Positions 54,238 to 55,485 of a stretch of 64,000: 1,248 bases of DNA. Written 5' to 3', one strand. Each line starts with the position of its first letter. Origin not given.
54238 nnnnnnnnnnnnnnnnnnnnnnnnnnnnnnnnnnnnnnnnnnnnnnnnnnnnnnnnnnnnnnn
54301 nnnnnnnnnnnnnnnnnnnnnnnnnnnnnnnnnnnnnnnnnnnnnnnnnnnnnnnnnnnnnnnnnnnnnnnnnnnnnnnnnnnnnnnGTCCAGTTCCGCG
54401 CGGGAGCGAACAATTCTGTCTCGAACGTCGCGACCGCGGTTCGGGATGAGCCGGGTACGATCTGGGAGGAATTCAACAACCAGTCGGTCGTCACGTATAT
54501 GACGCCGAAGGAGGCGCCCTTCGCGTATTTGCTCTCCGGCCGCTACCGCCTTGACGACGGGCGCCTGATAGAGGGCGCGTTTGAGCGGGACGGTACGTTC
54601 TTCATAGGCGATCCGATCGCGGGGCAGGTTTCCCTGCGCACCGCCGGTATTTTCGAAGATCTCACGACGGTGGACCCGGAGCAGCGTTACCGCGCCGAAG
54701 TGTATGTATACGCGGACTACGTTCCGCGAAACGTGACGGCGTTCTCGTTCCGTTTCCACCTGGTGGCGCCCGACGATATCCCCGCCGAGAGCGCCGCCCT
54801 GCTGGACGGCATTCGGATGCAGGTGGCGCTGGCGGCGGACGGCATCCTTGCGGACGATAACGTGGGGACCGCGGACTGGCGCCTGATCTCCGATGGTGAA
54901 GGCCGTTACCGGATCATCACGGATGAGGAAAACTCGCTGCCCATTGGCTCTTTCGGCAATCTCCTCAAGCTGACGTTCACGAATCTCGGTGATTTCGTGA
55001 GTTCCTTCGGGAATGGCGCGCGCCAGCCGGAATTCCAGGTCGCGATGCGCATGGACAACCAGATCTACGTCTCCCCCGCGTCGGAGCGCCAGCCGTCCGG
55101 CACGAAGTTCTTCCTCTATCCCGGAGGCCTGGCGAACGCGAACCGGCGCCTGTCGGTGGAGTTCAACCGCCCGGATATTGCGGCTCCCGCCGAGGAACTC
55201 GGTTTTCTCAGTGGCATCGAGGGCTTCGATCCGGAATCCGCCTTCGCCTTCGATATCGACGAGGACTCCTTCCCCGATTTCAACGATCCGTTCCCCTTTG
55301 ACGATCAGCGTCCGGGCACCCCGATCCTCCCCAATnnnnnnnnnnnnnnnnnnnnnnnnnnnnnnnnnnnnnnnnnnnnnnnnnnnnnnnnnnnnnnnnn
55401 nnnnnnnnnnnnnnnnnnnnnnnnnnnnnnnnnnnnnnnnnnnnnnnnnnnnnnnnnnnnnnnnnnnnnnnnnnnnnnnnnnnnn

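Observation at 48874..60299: NifA-like GAF/sigma-54 activator followed by three lipoproteins sharing an SGCP lipobox, two of them giant vWA paralogs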

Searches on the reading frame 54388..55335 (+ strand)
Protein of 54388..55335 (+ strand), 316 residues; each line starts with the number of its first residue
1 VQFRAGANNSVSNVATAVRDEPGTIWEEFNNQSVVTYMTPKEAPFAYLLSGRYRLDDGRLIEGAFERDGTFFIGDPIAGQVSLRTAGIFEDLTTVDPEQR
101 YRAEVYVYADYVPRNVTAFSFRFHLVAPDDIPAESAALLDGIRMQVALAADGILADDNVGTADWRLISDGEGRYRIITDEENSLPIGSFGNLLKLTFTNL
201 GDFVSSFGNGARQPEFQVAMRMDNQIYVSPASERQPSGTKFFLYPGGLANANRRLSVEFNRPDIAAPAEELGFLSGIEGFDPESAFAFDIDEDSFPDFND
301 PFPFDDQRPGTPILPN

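Call 58: predict_structure(alignment_id=A5)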
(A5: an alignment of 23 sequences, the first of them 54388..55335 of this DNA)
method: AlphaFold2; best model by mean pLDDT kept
length: 316 residues; sequences in the alignment: 23
mean_pLDDT: 76.3   pTM: 0.74
mean pLDDT of the five models: 76.3, 73.9, 73.1, 72.4, 69.5
residues with pLDDT >= 90: 109; 70-90: 107; 50-70: 44; < 50: 56
segments of 3 or more residues with pLDDT < 50: 1-7, 13-32, 38-44, 60-73, 314-316
pLDDT, mean of each block of 10 residues (from residue 1): 45 45 41 49 48 54 43 68 94 93 94 88 93 92 94 70 83 90 74 96 90 93 90 86 87 91 82 66 86 85 74 46
secondary structure, 60 per line:
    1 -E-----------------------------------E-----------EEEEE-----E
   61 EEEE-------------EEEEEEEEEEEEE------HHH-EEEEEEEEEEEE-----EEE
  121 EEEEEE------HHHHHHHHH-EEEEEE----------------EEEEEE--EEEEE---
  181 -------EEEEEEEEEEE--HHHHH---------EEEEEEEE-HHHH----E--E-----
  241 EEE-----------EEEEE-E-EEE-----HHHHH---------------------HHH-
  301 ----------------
elements in order: E50-54 E60-64 E78-90 E101-112 E118-126 H133-141 E143-148 E165-170 E173-177 E188-198 H201-205 E215-222 H224-227 E241-243 E255-259 E263-265 H271-275

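Call 81: search_protein_representatives(protein=window:54388-55335:+)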
Query: 316 residues. Proteins with E-value up to 0.001 (for the whole library): 59; up to 1e-10: 48; up to 1e-30: 34. The best 59 are listed.
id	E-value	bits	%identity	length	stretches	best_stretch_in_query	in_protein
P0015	1.9e-118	412.0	61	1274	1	5-316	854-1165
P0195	5.5e-111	387.5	43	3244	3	13-315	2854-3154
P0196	5.9e-87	308.5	50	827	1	11-316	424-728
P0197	1.5e-86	307.2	50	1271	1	12-315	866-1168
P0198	1.3e-83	297.5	49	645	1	6-315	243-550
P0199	7.1e-82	291.8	48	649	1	5-313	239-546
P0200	1.2e-78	281.2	44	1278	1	13-316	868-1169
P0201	7.4e-78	278.6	43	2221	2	10-309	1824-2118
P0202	2.1e-74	267.3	43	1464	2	10-311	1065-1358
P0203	5.0e-72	259.5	45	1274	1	3-316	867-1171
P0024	2.6e-71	257.1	44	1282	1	8-310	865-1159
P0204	6.3e-65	236.1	46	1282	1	13-315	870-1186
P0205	1.7e-64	234.7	41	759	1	8-312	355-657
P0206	2.2e-63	231.1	40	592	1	8-312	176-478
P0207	1.2e-60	222.1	44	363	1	51-315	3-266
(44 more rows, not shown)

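Call 83: fold_search(model_id=the predicted structure, library=pdb)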
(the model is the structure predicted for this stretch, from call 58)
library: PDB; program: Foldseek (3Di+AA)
matches with E <= 10: 634; with E <= 0.001: 2
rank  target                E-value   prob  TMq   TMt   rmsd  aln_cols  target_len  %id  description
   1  6kgf_C                5.4e-04  1.00  0.25  0.43   6.8       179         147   11  Crystal structure of CaDoc0917(R16D)-CaCohA2 complex at pH 8.2 (released 2020-07-08)
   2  6kgf_A                6.0e-04  1.00  0.26  0.49   6.4       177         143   13  Crystal structure of CaDoc0917(R16D)-CaCohA2 complex at pH 8.2 (released 2020-07-08)
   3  2jh2_A                1.1e-03  0.99  0.23  0.44   7.2       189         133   14  X-ray crystal structure of a cohesin-like module from Clostridium perfringens (released 2007-11-06)
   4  2zf9_A                2.2e-03  0.94  0.21  0.33  11.2       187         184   13  Crystal structure of a type III cohesin module from the cellulosomal ScaE cell-surface anchoring scaffoldin of Ruminoc (released 2008-12-30)
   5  2zf9_D                2.6e-03  0.98  0.20  0.32   9.8       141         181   16  Crystal structure of a type III cohesin module from the cellulosomal ScaE cell-surface anchoring scaffoldin of Ruminoc (released 2008-12-30)
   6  6kg8_MODEL_1_A        3.8e-03  0.98  0.25  0.43   9.2       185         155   13  Solution structure of CaCohA2 from Clostridium acetobutylicum (released 2020-07-08)
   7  2zf9_B                3.8e-03  0.98  0.22  0.35  10.4       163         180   12  Crystal structure of a type III cohesin module from the cellulosomal ScaE cell-surface anchoring scaffoldin of Ruminoc (released 2008-12-30)
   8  4f27_A                4.5e-03  0.60  0.21  0.20  13.9       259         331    8  Crystal structures reveal the multi-ligand binding mechanism of the Staphylococcus aureus ClfB (released 2012-08-08)
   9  4iu3_A                5.4e-03  0.96  0.22  0.30   9.4       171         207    6  Cohesin-dockerin -X domain complex from Ruminococcus flavefacience (released 2013-04-24)
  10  2jh2_C                7.5e-03  0.97  0.24  0.45   7.1       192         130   13  X-ray crystal structure of a cohesin-like module from Clostridium perfringens (released 2007-11-06)
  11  9gvb_A                7.5e-03  0.92  0.21  0.30   9.8       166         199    7  Ruminococcus flavefaciens Coh-Doc complex between a group 2 Dockerin and the Cohesin from cell surface attached scaffo (released 2025-10-08)
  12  2xdh                  8.4e-03  0.99  0.23  0.45   6.1       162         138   10  Non-cellulosomal cohesin from the hyperthermophilic archaeon Archaeoglobus fulgidus (released 2010-05-26)
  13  2w1n                  9.9e-03  0.96  0.24  0.31   7.2       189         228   12  cohesin and fibronectin type-III double module construct from the Clostridium perfringens glycoside hydrolase GH84C (released 2009-02-03)
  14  4lee_A                9.9e-03  0.54  0.19  0.20  12.2       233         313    8  Structure of the Als3 adhesin from Candida albicans, residues 1-313 (mature sequence), triple mutant in the binding ca (released 2014-05-14)
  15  7p7p_A                1.1e-02  0.60  0.15  0.07  17.1       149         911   10  Crystal structure of ERAP2 aminopeptidase in complex with phosphinic pseudotripeptide((1R)-1-Amino-3-phenylpropyl){(2S (released 2022-01-26)
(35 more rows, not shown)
